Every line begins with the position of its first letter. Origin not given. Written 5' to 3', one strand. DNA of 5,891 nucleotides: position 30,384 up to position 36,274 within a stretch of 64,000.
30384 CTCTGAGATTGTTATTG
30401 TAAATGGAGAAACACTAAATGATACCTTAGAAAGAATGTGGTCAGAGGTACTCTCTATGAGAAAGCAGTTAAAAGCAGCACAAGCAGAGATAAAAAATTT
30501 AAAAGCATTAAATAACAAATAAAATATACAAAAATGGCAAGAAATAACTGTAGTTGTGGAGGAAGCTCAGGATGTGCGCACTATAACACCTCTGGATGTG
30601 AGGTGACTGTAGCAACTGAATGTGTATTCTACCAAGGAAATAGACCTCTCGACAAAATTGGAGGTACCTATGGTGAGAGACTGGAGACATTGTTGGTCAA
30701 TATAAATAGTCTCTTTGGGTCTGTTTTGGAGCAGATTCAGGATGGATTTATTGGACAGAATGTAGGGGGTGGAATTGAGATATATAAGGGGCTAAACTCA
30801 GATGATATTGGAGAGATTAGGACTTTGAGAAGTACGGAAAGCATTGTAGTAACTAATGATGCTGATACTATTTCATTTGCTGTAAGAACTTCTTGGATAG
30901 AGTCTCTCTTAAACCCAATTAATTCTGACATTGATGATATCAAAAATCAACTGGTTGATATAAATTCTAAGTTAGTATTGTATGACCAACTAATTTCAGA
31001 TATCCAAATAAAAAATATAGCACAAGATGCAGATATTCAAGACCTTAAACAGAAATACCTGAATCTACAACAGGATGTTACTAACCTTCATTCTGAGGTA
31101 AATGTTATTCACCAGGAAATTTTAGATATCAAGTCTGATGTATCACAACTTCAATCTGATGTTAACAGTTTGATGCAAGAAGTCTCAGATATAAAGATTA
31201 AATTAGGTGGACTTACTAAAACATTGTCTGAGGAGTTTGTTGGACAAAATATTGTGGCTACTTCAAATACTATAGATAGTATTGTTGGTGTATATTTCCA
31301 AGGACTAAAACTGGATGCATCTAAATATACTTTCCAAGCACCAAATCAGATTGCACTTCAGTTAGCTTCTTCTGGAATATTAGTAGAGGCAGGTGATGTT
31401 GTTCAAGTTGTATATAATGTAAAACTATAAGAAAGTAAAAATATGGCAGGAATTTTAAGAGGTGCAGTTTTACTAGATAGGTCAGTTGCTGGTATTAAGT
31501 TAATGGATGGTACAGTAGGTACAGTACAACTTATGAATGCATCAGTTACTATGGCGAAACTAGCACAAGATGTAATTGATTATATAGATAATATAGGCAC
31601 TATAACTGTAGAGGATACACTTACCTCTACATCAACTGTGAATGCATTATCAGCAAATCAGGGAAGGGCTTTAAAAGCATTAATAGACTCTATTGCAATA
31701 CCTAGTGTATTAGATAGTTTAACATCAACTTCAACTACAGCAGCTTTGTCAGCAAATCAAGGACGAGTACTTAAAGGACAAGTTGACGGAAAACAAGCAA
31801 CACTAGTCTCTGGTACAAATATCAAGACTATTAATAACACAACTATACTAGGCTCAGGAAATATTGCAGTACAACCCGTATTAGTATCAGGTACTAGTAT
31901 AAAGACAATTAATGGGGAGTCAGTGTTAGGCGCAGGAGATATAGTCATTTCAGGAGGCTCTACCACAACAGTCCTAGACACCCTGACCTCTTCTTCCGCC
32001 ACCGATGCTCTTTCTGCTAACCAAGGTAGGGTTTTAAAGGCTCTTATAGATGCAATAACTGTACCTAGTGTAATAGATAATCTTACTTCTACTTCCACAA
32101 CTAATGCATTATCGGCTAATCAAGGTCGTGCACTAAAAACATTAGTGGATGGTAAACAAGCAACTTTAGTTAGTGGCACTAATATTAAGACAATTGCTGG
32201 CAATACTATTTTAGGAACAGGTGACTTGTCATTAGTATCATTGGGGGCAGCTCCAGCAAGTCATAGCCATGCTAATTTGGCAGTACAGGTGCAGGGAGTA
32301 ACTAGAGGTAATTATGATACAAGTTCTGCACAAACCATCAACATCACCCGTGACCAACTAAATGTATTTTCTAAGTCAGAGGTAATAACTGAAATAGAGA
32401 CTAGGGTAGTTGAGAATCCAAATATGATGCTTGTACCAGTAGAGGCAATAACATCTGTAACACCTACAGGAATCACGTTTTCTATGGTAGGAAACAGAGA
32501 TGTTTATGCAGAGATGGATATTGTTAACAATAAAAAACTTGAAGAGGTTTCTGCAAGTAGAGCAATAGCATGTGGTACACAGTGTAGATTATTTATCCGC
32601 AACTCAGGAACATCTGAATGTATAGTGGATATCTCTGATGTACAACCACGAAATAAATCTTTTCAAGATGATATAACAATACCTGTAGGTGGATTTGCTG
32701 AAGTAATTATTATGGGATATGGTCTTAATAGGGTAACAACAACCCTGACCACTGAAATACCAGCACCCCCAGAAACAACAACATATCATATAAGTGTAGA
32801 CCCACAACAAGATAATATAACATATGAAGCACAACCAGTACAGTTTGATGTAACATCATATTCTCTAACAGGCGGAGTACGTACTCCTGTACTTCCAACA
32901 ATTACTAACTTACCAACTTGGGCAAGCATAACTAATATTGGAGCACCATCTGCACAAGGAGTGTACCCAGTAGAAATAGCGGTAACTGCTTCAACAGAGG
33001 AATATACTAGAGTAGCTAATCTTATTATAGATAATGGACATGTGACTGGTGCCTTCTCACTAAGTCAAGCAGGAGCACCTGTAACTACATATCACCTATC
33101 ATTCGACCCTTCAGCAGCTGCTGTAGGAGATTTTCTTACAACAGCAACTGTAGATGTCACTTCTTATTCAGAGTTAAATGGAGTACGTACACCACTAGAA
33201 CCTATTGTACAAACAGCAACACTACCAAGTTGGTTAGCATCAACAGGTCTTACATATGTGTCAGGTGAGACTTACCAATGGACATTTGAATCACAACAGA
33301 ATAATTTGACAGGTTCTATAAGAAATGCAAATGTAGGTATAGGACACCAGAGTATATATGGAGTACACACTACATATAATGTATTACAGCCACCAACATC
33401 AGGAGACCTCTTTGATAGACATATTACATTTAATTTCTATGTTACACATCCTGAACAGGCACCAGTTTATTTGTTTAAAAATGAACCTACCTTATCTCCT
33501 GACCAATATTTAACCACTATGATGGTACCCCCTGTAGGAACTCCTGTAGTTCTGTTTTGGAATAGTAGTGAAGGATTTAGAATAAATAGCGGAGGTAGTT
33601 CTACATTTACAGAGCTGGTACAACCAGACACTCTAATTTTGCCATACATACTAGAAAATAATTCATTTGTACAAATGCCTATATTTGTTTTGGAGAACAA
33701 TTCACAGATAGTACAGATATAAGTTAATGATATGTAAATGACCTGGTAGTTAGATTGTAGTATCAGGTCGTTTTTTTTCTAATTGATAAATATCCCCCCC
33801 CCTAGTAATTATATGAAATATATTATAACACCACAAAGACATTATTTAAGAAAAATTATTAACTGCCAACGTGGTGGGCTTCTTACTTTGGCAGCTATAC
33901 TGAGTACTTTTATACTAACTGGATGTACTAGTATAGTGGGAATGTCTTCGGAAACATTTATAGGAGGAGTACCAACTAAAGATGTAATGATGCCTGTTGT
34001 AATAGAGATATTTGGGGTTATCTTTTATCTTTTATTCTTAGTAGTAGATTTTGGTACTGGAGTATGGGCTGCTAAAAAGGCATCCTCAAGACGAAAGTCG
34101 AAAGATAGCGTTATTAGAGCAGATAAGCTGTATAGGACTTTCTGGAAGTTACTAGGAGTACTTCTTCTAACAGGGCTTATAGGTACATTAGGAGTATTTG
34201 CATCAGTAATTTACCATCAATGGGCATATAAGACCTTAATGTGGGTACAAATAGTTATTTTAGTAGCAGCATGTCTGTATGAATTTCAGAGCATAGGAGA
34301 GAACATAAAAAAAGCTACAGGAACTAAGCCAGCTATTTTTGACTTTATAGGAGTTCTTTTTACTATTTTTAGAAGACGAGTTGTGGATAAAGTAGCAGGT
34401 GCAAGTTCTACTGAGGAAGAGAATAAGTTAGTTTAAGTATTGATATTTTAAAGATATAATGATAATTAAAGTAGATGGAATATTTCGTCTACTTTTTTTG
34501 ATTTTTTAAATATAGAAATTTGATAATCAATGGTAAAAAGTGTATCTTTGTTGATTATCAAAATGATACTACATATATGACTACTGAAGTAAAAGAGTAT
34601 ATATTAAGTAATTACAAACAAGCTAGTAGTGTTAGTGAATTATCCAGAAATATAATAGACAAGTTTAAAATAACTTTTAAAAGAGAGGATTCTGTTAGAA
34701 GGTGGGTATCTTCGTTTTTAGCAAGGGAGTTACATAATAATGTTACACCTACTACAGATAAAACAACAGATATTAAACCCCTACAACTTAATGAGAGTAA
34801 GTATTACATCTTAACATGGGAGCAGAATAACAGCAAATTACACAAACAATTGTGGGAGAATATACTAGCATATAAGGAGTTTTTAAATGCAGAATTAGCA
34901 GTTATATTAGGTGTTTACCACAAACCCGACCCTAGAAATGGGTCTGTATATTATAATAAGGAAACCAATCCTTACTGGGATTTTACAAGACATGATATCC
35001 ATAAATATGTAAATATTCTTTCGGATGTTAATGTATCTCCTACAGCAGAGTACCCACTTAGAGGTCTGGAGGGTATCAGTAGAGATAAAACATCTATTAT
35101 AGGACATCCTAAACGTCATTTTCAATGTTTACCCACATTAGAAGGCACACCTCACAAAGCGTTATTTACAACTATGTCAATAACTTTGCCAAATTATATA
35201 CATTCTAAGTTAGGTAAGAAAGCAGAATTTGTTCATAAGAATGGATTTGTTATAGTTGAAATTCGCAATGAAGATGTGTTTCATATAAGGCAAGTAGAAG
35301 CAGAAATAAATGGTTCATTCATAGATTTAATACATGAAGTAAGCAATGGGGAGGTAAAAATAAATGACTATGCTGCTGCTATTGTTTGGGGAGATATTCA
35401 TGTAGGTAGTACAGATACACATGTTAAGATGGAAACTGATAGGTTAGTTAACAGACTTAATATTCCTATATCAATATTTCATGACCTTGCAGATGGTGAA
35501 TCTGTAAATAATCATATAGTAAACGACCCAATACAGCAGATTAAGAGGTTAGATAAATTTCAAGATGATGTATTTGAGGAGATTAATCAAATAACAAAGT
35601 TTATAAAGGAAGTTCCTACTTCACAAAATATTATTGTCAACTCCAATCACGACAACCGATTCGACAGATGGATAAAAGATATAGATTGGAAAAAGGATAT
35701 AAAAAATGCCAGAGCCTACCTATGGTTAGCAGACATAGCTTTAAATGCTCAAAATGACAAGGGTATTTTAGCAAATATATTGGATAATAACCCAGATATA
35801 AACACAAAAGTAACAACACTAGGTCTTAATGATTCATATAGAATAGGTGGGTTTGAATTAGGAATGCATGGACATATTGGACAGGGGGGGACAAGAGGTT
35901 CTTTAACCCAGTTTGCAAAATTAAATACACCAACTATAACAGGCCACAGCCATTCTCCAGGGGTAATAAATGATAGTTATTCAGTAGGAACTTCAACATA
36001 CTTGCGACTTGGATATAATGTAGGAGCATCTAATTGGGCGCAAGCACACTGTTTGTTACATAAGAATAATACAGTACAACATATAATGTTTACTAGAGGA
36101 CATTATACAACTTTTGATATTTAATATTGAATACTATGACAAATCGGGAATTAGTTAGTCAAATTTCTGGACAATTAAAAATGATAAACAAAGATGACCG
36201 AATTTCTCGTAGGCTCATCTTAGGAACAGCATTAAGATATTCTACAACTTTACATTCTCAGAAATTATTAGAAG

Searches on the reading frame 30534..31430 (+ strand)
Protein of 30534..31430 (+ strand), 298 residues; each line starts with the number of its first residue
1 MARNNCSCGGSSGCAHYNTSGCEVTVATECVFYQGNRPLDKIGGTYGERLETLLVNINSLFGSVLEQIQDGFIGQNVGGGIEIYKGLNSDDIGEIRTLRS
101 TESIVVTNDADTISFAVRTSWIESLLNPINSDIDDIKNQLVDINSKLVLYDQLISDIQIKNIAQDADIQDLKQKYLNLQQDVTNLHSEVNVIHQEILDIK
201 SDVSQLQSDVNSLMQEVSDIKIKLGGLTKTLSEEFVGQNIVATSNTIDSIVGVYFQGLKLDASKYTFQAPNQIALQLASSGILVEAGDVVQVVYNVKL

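Call 84: search_protein_families(library=pfam, proteins=[window:30534-31430:+], max_evalue=0.001)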
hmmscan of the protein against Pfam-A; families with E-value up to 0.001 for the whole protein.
window:30534-31430:+ (298 aa): 1 family
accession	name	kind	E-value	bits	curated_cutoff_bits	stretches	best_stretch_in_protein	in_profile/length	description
PF06009.19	Laminin_II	-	0.00017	22.1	33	0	165-227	23-85/138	Laminin Domain II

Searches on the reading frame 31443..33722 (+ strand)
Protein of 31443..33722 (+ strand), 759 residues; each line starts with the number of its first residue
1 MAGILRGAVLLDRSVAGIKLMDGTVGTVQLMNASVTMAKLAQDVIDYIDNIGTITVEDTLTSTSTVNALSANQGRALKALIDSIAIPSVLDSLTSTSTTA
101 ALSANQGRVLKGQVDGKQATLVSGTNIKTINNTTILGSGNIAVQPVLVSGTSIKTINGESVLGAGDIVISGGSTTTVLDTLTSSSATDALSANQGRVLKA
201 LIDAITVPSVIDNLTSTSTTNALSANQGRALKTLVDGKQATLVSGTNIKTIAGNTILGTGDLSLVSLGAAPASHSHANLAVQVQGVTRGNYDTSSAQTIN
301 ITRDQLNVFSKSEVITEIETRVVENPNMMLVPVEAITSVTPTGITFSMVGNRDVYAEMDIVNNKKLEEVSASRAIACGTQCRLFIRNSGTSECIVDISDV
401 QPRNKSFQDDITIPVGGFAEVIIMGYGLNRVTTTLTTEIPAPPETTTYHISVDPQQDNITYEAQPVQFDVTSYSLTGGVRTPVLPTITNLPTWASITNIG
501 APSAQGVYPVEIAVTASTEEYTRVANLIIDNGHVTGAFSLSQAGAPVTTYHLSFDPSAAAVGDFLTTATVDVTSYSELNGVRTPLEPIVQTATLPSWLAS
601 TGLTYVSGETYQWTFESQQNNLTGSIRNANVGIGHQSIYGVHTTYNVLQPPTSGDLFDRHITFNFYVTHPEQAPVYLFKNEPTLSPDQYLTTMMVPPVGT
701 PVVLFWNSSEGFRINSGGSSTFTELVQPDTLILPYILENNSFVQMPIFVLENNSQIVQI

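Call 13: search_protein_families(library=phrogs, proteins=[window:31443-33722:+], max_evalue=0.001)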
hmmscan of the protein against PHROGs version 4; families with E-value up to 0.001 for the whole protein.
window:31443-33722:+ (759 aa): 5 families
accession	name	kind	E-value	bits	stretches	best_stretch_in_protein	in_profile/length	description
phrog_24819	-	unknown function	4.3e-17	62.5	0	53-84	239-270/823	-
phrog_16348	-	unknown function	2.7e-16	60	2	232-278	230-278/818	-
phrog_25379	-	tail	9.4e-16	58.9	1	209-232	73-96/384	tail protein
phrog_17153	-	unknown function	4.8e-13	50.2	1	200-252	65-109/288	-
phrog_19602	-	tail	1.3e-08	35.1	0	87-124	185-222/504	tail fiber protein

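Call 84: search_protein_families(library=pfam, proteins=[window:31443-33722:+], max_evalue=0.001)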
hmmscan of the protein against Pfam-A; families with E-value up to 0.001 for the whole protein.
window:31443-33722:+ (759 aa): 1 family
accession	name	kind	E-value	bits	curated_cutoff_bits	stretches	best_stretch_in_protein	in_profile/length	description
PF22337.1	Phage_fiber_rpt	-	7.5e-39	131.5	27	4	210-238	1-29/34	Phage tail fiber repeats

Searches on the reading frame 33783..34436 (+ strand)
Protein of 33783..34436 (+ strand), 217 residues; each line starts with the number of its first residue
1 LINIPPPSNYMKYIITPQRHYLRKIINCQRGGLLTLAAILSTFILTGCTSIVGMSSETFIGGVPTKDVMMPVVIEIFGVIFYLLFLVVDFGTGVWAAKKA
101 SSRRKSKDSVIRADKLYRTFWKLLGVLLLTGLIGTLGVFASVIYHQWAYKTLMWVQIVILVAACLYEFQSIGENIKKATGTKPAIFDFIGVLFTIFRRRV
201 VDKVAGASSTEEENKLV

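Call 83: search_protein_families(library=pfam, proteins=[window:33783-34436:+], max_evalue=0.001)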
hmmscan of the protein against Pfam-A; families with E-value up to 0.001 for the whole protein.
window:33783-34436:+ (217 aa): 1 family
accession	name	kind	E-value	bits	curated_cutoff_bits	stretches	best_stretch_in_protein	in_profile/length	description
PF05105.17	Phage_holin_4_1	-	1.1e-05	25.9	22.2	1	79-184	14-105/116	Bacteriophage holin family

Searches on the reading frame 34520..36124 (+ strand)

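Call 13: search_protein_families(library=phrogs, proteins=[window:34520-36124:+], max_evalue=0.001)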
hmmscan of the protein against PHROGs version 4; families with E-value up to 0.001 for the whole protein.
window:34520-36124:+ (534 aa): 2 families
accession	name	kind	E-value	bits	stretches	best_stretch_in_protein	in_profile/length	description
phrog_1745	-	other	4.3e-139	465.6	1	70-528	61-538/542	DNA transfer protein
phrog_221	-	other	1.2e-05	25.7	1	346-523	167-331/367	metallo-phosphoesterase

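Call 83: search_protein_families(library=pfam, proteins=[window:34520-36124:+], max_evalue=0.001)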
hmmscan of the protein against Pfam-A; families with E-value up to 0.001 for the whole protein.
window:34520-36124:+ (534 aa): 0 families
